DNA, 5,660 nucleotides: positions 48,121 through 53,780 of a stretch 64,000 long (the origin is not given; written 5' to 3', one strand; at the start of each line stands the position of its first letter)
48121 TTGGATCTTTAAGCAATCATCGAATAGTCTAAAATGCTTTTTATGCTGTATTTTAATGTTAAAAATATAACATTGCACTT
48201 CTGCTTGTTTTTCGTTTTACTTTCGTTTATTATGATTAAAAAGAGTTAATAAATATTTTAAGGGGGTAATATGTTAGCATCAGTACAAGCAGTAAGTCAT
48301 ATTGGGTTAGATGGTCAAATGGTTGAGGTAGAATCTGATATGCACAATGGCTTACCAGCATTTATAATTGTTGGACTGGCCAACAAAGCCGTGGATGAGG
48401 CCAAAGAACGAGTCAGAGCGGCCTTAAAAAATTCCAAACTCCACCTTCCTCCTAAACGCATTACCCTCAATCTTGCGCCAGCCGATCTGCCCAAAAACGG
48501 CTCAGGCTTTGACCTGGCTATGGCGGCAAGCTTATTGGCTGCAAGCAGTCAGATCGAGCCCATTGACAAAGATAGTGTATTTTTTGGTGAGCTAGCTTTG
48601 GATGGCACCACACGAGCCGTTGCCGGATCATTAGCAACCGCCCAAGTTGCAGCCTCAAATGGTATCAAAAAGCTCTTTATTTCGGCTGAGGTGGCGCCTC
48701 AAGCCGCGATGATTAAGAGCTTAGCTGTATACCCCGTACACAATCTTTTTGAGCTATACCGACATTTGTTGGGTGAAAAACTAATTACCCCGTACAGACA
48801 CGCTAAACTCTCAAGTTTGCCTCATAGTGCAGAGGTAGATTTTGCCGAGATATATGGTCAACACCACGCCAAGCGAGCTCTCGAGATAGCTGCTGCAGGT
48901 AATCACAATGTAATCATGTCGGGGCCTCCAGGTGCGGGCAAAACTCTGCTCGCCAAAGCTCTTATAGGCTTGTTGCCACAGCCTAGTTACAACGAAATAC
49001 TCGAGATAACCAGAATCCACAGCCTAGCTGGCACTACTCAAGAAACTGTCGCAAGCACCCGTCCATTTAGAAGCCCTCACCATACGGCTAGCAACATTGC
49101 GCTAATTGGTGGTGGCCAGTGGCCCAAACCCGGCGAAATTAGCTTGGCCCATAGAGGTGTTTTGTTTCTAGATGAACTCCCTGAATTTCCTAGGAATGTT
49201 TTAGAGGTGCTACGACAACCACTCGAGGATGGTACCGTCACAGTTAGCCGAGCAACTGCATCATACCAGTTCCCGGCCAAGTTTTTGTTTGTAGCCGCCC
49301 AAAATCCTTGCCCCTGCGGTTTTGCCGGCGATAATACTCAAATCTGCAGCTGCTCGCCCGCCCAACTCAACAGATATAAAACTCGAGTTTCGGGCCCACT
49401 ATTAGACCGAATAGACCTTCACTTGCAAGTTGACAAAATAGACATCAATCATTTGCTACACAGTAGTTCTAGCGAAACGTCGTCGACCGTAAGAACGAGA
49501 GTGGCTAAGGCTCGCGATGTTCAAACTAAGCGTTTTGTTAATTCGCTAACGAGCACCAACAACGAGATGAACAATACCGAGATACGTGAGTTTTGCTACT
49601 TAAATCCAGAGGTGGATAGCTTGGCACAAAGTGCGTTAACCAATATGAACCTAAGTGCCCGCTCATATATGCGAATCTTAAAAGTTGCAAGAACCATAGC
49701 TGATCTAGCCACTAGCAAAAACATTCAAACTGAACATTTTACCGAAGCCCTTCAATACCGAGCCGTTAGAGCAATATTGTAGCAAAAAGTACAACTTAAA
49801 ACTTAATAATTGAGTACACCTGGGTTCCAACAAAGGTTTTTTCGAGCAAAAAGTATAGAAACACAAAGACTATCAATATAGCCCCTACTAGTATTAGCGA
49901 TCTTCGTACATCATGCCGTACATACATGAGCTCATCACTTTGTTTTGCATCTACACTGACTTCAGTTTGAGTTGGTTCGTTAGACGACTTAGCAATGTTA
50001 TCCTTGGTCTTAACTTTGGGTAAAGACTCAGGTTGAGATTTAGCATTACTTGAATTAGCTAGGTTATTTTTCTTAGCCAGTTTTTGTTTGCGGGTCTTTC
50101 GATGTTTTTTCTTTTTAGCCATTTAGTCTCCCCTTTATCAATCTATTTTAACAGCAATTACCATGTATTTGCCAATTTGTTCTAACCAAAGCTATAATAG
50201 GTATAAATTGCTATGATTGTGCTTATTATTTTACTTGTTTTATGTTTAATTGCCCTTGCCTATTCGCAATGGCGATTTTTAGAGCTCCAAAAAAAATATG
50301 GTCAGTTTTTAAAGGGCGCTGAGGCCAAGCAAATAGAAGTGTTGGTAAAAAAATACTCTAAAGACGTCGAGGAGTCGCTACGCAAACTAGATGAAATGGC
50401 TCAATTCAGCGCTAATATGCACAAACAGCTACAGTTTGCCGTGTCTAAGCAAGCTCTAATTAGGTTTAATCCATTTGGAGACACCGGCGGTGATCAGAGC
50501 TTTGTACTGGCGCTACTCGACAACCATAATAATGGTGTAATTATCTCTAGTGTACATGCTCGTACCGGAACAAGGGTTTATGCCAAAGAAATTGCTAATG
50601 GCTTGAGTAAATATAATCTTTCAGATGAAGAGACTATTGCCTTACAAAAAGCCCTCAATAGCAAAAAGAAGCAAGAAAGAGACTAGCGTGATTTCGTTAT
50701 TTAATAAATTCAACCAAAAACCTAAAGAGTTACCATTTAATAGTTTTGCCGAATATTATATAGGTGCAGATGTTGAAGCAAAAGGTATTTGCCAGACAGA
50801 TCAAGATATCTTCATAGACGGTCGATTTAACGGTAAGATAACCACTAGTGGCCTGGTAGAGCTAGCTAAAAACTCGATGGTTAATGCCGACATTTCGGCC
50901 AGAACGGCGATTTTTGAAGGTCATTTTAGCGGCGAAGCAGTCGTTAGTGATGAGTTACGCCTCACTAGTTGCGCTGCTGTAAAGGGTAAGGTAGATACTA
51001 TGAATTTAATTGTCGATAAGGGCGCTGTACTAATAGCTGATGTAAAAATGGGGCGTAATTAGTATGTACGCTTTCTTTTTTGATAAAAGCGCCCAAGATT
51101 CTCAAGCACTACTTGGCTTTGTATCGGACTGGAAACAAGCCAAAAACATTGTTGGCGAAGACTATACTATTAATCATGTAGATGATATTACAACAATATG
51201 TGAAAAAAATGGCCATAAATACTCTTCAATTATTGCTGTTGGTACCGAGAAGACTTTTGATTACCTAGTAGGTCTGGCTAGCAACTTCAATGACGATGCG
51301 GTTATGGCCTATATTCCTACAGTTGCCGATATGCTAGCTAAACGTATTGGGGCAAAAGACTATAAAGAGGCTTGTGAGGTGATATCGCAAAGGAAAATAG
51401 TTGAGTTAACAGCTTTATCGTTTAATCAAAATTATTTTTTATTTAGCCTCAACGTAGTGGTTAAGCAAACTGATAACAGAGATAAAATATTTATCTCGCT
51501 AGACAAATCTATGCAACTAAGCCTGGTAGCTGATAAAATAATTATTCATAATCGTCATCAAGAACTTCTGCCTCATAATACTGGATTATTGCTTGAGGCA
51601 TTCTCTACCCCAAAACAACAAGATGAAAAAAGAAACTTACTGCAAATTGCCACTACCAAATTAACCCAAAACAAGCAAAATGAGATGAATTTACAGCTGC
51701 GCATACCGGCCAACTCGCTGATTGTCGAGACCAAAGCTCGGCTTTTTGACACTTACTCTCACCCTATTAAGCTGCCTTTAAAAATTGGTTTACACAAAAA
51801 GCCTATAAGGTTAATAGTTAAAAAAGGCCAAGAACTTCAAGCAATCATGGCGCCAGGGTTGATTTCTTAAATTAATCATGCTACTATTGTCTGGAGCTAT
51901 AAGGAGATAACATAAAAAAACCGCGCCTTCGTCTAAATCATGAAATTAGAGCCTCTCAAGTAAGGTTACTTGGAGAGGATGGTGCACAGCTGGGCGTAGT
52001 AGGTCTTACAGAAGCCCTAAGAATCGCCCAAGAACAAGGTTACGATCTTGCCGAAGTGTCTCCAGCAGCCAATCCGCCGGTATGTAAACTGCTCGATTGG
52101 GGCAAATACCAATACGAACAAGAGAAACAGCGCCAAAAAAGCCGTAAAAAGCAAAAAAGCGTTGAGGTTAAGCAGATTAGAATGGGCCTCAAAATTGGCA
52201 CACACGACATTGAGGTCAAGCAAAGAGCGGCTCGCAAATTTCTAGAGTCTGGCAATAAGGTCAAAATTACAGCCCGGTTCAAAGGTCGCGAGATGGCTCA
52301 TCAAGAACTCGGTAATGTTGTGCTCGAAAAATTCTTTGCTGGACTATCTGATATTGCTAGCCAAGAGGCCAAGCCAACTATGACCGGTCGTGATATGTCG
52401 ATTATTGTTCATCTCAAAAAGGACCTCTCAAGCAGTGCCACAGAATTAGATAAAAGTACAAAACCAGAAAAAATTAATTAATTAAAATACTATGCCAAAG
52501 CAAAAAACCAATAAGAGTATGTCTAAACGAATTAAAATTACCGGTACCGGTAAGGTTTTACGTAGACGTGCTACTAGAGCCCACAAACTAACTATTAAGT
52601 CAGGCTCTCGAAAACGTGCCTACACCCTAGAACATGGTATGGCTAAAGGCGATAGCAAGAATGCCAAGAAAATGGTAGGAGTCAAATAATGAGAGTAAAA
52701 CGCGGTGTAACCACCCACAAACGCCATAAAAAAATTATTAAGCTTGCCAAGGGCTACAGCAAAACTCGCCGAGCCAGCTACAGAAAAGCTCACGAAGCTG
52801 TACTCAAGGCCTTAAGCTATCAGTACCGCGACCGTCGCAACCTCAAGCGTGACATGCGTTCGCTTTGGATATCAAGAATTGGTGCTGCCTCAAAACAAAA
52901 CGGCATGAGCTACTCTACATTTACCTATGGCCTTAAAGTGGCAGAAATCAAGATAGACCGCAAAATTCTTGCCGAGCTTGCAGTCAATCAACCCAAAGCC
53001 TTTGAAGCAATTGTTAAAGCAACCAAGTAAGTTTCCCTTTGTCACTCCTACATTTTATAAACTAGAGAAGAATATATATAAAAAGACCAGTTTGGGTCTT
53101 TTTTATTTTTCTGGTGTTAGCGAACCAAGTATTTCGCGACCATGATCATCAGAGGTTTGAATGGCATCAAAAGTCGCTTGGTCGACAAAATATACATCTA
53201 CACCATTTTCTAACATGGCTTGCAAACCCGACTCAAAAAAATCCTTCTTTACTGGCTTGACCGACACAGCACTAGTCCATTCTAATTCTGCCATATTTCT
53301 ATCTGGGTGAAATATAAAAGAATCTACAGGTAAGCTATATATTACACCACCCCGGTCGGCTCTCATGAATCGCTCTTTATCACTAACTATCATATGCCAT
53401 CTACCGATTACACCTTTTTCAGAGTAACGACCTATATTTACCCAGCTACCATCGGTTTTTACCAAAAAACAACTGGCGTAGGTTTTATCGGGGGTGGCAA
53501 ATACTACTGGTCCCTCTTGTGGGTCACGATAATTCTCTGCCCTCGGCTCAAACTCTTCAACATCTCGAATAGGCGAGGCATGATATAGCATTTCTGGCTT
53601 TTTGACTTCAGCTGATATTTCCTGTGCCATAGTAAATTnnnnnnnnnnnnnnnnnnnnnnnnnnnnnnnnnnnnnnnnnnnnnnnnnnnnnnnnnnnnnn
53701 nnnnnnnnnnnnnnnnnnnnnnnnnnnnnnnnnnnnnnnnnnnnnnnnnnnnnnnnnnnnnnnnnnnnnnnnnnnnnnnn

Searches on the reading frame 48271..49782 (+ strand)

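Call 32: search_protein_families(library=pfam, proteins=[window:48271-49782:+], max_evalue=0.001)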
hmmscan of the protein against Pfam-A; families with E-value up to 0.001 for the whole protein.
window:48271-49782:+ (503 aa): 9 families
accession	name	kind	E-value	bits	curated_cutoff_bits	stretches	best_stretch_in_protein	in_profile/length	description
PF01078.27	Mg_chelatase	-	8.3e-92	306.7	20.3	1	190-392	1-204/207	Magnesium chelatase, subunit ChlI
PF13541.12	ChlI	-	1.5e-38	131.9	27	1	20-140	1-120/121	Subunit ChlI of Mg-chelatase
PF13335.12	Mg_chelatase_C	-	2.5e-30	105.3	26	1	402-497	2-94/94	Magnesium chelatase, subunit ChlI C-terminal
PF07728.20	AAA_5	-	2.6e-08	34.4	22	1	213-348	1-125/139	AAA domain (dynein-related subfamily)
PF00493.29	MCM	-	1.2e-07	31.5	23.3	1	205-356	51-183/224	MCM P-loop domain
PF00158.32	Sigma54_activat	-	1.4e-06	28.5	20.2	0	285-343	84-140/168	Sigma-54 interaction domain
PF05496.18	RuvB_N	-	4.2e-05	23.8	27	0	192-230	7-52/159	Holliday junction DNA helicase RuvB P-loop domain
PF00004.35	AAA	-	0.00021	22.2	21.2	0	214-246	1-29/131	ATPase family associated with various cellular activities (AAA)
PF20720.3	nSTAND3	-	0.00022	21.4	27.2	1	202-250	9-55/155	Novel STAND NTPase 3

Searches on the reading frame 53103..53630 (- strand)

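Call 32: search_protein_families(library=pfam, proteins=[window:53103-53630:-], max_evalue=0.001)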
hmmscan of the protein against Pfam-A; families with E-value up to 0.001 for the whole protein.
window:53103-53630:- (175 aa): 1 family
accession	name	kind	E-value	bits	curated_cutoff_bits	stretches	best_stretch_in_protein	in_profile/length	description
PF21820.2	DUF6886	-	0.00019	21.6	27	0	16-49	1-33/164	Family of unknown function (DUF6886)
